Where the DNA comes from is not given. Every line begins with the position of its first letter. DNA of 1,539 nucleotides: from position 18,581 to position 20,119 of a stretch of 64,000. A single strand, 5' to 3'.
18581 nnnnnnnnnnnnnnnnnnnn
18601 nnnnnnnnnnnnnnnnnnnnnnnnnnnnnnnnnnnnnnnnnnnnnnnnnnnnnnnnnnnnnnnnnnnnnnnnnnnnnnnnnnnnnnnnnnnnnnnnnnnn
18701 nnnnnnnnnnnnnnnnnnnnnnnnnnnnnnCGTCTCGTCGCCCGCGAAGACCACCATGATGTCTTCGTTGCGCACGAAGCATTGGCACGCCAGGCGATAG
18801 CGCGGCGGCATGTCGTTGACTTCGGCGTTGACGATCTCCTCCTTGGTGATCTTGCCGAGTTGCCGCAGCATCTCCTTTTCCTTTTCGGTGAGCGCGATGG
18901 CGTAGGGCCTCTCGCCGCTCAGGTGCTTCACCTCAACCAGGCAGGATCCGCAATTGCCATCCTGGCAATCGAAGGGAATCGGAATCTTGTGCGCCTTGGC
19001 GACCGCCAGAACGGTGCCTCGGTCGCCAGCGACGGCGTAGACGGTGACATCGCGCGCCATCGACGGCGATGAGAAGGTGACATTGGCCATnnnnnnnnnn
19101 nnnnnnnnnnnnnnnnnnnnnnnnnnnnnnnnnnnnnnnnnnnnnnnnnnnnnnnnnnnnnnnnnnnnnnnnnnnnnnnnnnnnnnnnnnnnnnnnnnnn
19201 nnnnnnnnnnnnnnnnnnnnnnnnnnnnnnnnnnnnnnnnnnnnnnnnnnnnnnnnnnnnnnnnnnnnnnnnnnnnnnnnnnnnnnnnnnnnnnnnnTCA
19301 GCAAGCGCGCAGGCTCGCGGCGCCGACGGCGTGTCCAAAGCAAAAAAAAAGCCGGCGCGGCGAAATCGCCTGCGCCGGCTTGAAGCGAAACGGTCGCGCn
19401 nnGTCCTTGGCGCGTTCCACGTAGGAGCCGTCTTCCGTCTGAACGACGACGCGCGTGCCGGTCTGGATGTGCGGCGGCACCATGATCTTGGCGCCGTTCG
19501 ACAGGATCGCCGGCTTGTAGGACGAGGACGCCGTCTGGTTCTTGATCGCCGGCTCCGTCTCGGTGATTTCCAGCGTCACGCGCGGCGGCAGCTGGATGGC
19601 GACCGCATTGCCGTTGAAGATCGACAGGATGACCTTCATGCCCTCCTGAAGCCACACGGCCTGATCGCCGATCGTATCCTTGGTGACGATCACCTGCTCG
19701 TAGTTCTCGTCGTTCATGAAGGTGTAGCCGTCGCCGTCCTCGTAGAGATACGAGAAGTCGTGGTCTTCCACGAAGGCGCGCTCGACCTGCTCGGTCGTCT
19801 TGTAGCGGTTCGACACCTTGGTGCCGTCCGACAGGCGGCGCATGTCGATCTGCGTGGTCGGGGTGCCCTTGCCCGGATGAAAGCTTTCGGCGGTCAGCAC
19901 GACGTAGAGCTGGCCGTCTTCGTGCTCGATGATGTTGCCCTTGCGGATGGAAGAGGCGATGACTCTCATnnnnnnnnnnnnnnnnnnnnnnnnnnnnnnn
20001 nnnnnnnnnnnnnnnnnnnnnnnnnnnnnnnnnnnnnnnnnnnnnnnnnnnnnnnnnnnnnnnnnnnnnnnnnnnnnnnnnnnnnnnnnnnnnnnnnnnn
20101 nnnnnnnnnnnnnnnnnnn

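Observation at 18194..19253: Sigma-54-driven fusion of a long-insert 2Fe-2S ferredoxin with a ferritin/rubrerythrin-like domain, a possible nitrogenase/oxygen-protection factor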

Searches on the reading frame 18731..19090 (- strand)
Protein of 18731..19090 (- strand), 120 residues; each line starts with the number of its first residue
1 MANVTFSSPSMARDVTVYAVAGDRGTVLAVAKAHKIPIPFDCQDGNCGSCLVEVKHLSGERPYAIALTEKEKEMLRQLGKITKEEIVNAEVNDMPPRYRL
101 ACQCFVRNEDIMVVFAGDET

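Call 40: search_protein_representatives(protein=window:18731-19090:-)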
Query: 120 residues. Proteins with E-value up to 0.001 (for the whole library): 217; up to 1e-10: 108; up to 1e-30: 10. The best 150 are listed.
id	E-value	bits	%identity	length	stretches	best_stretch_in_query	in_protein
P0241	5.6e-57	206.9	78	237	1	1-120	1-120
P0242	1.1e-56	205.9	78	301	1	1-120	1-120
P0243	7.1e-55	200.1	77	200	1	1-120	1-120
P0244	1.5e-54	199.0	82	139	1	1-108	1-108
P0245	1.5e-52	192.6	83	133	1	1-106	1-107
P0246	2.1e-41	156.6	77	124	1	1-105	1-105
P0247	5.6e-39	148.9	58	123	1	1-118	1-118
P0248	3.9e-37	142.9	71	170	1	1-94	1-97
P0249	8.4e-32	125.7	67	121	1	1-95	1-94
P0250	5.1e-31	123.2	77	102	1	1-74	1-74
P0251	1.0e-28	115.8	64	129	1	26-115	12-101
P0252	1.5e-28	115.2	64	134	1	1-88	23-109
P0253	1.6e-28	115.2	81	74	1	1-68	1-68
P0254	2.0e-28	114.9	60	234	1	16-120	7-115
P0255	4.5e-28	113.7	85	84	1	1-60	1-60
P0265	1.5e-24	102.3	50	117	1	1-116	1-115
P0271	1.3e-22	96.1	43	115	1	4-114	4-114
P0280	1.0e-19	86.8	42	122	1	1-117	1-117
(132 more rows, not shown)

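Call 72: find_encoding_contigs(protein=P0247, flank=6000, max_places=5)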
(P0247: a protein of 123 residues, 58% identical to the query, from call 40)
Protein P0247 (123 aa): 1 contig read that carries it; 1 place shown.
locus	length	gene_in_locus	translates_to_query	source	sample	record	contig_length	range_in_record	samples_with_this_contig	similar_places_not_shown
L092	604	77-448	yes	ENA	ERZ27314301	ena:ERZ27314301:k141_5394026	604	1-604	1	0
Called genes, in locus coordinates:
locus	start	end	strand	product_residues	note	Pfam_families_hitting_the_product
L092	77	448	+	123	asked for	PF00111:Fer2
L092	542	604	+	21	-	?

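Call 73: find_encoding_contigs(protein=P0280, flank=6000, max_places=4)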
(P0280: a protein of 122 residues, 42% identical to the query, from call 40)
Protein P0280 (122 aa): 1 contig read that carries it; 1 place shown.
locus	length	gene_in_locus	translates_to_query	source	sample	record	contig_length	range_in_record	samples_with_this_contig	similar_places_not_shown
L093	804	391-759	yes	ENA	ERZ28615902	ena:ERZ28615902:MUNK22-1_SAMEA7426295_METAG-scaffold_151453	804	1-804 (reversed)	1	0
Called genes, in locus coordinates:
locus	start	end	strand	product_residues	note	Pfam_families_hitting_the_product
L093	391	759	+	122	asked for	PF00111:Fer2 (weak)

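Call 74: find_encoding_contigs(protein=P0271, flank=6000, max_places=4)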
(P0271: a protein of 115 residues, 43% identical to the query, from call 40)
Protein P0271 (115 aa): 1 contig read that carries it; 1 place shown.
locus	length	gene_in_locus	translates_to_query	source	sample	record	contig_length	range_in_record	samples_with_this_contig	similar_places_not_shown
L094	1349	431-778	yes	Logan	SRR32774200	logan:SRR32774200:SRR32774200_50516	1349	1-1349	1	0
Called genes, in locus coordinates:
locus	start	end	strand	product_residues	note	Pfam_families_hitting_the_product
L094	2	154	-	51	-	?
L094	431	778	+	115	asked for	PF00111:Fer2 (weak)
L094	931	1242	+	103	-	-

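Call 75: find_encoding_contigs(protein=P0265, flank=6000, max_places=4)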
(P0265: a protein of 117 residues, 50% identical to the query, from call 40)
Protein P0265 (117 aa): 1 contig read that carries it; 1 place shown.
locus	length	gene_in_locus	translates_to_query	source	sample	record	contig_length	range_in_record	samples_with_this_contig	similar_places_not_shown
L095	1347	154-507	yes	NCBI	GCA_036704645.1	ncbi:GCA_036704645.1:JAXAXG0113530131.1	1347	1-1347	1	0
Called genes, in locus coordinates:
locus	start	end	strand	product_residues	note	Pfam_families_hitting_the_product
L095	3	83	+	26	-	?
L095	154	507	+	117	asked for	PF00111:Fer2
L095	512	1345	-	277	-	?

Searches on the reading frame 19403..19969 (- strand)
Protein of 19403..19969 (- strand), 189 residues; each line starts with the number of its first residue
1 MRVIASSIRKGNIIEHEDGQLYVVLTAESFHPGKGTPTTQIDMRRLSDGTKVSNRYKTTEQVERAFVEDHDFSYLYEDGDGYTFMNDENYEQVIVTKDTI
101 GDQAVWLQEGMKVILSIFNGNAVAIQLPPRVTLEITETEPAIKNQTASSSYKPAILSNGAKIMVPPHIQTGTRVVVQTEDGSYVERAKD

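Call 62: list_cluster_members(proteins=[window:19403-19969:-, window:16686-18107:+, window:18197-19090:-])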
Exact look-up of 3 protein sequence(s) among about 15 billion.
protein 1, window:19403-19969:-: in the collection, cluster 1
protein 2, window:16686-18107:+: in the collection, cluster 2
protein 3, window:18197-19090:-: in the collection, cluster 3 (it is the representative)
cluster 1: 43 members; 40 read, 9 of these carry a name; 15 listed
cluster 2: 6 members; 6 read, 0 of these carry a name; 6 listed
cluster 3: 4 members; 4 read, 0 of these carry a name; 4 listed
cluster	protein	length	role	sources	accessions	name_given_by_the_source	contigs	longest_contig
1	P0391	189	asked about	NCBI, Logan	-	-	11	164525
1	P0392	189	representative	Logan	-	-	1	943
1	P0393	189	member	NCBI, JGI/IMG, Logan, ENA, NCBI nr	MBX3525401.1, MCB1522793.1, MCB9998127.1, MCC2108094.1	MAG: elongation factor P [Rhodoblastus sp.] | elongation factor P [Rhodoblastus sp.]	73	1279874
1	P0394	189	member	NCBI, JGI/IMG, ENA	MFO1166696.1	MAG: elongation factor P [Rhodoblastus sp.]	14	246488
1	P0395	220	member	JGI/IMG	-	elongation factor P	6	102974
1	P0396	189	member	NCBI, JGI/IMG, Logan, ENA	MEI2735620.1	MAG: elongation factor P [Rhodoblastus sp.] | elongation factor P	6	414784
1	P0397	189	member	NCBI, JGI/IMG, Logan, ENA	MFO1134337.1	MAG: elongation factor P [Rhodoblastus sp.]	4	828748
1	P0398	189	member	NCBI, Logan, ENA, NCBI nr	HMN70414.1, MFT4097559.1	MAG: elongation factor P [Rhodoblastus sp.] | elongation factor P [Rhodoblastus sp.]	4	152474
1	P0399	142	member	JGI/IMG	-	elongation factor P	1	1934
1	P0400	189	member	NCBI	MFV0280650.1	MAG: elongation factor P [Rhodoblastus sp.]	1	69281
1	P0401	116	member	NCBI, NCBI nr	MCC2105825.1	MAG: elongation factor P, partial [Hyphomicrobiales bacterium] | elongation factor P [Hyphomicrobiales bacterium]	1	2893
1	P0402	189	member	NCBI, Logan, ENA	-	-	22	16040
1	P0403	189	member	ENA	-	-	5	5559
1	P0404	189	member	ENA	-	-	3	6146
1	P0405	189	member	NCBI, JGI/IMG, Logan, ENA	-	-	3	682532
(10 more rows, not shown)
